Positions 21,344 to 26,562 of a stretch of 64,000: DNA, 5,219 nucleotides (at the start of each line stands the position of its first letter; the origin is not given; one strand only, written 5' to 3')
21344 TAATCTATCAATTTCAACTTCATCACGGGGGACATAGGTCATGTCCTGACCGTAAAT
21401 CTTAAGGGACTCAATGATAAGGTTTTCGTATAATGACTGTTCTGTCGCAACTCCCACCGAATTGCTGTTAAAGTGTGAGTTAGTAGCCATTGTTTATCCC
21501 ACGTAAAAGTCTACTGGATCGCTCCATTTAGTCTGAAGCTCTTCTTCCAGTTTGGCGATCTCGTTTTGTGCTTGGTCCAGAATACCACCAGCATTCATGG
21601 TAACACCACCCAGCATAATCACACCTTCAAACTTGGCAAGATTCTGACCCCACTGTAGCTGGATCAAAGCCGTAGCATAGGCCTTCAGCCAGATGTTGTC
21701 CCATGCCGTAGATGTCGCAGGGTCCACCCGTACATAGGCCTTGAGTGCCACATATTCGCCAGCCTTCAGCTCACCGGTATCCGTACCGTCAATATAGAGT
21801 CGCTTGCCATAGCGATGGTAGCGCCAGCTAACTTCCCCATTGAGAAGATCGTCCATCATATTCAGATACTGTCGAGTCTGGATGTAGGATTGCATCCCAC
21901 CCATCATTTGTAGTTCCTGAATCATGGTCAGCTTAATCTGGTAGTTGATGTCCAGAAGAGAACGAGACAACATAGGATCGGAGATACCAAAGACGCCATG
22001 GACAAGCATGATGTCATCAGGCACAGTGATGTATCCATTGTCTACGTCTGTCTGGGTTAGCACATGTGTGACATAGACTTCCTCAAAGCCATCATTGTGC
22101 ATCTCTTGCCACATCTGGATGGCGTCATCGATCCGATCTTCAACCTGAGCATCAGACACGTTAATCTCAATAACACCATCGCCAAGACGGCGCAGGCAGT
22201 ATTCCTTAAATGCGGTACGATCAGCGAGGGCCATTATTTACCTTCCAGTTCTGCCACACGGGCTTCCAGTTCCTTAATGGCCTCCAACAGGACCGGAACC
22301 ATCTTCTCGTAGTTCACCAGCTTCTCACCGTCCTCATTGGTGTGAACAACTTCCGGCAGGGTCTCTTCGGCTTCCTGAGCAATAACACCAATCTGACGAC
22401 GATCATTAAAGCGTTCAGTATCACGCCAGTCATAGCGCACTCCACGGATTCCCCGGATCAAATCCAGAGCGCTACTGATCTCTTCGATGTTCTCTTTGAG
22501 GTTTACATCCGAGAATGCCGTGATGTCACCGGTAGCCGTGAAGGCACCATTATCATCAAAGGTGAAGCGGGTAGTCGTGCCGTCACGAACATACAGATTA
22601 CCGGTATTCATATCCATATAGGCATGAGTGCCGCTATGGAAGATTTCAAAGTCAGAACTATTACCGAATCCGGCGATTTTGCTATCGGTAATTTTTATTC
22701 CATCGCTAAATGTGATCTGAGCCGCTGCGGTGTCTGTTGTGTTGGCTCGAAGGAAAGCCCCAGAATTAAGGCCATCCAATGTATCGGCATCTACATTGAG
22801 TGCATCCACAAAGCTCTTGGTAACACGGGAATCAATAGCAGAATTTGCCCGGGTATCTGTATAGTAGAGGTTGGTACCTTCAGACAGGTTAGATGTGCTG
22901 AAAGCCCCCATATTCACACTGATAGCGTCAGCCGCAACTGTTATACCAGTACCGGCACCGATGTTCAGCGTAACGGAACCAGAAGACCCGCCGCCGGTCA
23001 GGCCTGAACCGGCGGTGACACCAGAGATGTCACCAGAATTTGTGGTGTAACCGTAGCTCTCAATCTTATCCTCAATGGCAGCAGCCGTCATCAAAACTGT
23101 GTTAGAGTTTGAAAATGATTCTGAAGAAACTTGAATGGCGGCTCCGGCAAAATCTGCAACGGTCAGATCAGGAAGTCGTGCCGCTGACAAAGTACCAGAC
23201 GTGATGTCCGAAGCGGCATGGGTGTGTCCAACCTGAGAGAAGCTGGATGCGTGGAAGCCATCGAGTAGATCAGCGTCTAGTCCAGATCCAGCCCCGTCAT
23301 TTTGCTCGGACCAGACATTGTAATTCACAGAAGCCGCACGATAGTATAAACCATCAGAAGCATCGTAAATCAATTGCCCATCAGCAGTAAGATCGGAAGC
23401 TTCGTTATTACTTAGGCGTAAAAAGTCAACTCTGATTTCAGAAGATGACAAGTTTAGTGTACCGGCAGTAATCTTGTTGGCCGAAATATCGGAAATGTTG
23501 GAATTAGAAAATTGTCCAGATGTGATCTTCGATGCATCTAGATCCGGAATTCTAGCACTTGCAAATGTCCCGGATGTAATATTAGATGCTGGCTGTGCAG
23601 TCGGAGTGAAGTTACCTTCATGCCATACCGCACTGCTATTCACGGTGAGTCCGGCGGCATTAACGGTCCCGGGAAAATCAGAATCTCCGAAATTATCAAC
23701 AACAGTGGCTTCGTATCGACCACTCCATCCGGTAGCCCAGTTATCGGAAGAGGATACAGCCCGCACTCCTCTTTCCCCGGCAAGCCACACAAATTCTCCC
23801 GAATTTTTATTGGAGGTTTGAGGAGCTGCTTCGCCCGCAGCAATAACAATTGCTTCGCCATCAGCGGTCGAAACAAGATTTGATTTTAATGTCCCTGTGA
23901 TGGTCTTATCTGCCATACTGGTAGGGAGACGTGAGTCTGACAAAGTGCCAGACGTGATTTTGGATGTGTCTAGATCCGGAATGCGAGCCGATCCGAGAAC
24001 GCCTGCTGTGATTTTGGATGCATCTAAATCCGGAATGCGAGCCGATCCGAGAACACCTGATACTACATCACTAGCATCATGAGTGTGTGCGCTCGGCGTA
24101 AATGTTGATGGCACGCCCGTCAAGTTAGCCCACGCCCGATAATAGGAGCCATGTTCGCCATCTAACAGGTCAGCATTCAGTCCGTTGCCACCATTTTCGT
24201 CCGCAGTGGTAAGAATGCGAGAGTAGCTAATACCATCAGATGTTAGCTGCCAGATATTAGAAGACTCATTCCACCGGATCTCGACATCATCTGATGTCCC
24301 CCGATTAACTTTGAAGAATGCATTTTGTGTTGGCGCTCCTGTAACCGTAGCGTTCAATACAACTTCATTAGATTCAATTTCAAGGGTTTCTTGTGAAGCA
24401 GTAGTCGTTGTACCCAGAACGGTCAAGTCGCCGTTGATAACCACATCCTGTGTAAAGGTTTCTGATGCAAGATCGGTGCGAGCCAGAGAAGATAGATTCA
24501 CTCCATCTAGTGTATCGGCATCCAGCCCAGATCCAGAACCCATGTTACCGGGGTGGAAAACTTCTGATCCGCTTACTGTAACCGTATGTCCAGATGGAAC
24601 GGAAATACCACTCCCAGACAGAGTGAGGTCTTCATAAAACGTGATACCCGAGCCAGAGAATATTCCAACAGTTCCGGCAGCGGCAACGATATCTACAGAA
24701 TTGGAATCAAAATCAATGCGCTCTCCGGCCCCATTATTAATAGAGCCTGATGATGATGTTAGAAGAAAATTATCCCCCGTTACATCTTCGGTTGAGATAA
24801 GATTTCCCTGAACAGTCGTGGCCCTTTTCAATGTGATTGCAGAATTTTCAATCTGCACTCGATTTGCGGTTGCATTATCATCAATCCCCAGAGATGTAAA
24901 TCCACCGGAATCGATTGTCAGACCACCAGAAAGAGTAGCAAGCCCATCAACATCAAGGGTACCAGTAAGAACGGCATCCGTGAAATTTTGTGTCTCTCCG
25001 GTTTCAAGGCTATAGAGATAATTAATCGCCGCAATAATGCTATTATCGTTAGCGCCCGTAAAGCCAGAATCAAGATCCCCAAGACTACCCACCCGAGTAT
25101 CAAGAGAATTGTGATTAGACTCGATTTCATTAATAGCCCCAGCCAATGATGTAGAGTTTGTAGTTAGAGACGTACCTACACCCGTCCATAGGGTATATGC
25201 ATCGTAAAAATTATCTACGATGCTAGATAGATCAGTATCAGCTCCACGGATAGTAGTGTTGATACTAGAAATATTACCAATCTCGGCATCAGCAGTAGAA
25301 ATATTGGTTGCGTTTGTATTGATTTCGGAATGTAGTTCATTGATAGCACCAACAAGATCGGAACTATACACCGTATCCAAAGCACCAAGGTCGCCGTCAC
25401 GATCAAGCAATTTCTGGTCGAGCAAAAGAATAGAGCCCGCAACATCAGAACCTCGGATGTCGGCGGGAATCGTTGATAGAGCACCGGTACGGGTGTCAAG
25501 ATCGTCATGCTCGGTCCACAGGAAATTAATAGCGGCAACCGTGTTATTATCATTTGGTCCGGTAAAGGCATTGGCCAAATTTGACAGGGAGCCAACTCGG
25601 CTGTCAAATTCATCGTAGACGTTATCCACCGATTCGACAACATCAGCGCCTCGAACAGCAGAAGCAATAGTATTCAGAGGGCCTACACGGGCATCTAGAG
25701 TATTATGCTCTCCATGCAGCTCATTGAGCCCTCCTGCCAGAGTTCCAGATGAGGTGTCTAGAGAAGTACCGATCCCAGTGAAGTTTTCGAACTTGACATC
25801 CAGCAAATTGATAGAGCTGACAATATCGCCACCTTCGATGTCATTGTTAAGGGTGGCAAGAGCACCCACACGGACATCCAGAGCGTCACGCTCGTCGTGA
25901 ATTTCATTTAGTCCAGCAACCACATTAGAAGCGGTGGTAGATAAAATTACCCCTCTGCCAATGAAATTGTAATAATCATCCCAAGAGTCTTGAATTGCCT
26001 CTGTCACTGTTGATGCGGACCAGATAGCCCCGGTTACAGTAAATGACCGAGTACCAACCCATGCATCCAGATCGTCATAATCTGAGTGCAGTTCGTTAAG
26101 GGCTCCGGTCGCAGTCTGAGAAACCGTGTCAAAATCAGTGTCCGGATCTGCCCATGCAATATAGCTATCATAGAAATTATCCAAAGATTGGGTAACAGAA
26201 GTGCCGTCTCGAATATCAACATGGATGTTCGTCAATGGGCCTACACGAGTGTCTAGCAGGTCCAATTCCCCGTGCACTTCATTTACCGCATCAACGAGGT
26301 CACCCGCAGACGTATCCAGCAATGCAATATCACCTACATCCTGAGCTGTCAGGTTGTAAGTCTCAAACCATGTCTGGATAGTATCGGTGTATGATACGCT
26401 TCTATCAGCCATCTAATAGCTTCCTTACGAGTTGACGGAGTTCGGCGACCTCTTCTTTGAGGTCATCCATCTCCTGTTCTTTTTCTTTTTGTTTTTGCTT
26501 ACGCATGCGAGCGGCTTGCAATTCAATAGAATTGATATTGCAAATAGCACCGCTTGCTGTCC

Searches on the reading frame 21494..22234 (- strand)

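Call 69: search_protein_families(library=phrogs, proteins=[window:21494-22234:-], max_evalue=0.00001)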
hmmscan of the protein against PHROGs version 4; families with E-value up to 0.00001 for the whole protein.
window:21494-22234:- (246 aa): 1 family
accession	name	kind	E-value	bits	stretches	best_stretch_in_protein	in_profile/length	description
phrog_211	-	connector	5.5e-35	121.9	1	4-238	725-964/976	head-tail adaptor Ad2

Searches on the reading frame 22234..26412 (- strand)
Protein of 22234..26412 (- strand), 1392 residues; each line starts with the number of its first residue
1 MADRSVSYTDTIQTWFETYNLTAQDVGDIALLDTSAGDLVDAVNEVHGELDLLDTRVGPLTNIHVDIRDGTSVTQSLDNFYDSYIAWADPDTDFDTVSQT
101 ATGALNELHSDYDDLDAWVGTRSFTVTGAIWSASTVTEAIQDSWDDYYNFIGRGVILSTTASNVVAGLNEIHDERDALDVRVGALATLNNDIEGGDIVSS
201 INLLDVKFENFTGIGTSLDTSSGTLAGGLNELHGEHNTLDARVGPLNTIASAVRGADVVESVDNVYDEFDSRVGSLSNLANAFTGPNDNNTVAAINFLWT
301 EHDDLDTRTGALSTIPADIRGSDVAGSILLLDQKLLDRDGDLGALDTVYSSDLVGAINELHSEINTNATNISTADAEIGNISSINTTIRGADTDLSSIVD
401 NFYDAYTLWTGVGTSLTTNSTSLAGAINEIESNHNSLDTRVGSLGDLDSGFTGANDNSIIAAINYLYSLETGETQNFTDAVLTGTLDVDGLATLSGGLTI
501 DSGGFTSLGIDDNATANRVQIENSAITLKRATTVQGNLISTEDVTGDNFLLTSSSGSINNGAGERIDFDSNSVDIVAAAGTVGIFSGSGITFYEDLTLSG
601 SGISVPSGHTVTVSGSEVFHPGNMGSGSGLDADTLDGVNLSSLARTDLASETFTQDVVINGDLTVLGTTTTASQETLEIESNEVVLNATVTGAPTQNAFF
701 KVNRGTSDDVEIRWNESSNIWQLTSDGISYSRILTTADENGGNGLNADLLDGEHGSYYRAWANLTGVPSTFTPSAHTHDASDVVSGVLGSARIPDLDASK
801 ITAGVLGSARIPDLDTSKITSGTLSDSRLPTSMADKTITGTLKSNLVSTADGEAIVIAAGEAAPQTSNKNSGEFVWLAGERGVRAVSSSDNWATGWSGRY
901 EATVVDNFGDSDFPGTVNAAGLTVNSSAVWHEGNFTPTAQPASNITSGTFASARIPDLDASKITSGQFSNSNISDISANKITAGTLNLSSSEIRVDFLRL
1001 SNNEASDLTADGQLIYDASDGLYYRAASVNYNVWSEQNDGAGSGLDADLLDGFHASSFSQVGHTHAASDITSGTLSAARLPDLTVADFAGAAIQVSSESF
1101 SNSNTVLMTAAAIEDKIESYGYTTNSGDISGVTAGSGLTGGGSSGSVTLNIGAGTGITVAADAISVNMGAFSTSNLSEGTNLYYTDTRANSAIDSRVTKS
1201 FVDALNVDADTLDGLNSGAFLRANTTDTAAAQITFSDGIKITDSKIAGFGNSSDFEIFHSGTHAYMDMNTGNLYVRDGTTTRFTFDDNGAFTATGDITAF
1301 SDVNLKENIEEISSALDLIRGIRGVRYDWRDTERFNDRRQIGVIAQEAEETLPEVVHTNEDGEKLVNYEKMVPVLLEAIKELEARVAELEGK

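Call 69: search_protein_families(library=phrogs, proteins=[window:22234-26412:-], max_evalue=0.00001)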
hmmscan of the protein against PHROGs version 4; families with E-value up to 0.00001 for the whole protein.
window:22234-26412:- (1392 aa): 19 families
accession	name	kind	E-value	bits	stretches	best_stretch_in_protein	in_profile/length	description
phrog_8215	-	tail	3.9e-31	109.3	1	1296-1390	904-993/1000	baseplate wedge initiator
phrog_5668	-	tail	4.9e-31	108.4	1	1259-1391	1424-1556/1567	tail fiber protein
phrog_8443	-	tail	3.7e-28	99.8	2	1217-1391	453-629/636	tail fiber protein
phrog_11011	-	tail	9.2e-25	87.7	1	1162-1390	1058-1274/1291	long tail fiber protein distal subunit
phrog_25788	-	tail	4.4e-24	86.1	1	1236-1392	486-602/603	tail fiber protein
phrog_21722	-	tail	4.2e-22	79.5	1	1141-1390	332-565/576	long tail fiber protein distal subunit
phrog_1980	-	tail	8.5e-22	79.1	1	1092-1390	170-427/449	tail fiber protein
phrog_18186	-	tail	1.2e-21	78.1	1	1087-1390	307-571/582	baseplate wedge subunit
phrog_25848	-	tail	1.8e-19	70.4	1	1288-1390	492-588/598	tail fiber protein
phrog_25563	-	unknown function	2.1e-17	63.9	2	610-767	450-598/777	-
phrog_19966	-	tail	3.4e-17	63.3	1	1285-1392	619-723/724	long tail fiber protein distal subunit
phrog_33119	-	tail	2.5e-11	43.9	1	1289-1391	536-632/643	long tail fiber protein distal subunit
phrog_7841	-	unknown function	6.8e-11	42.8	1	1301-1390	395-485/489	-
phrog_25379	-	tail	2.6e-10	41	0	1091-1296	149-343/384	tail protein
phrog_31472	-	unknown function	6.4e-10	40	1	761-872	100-209/359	-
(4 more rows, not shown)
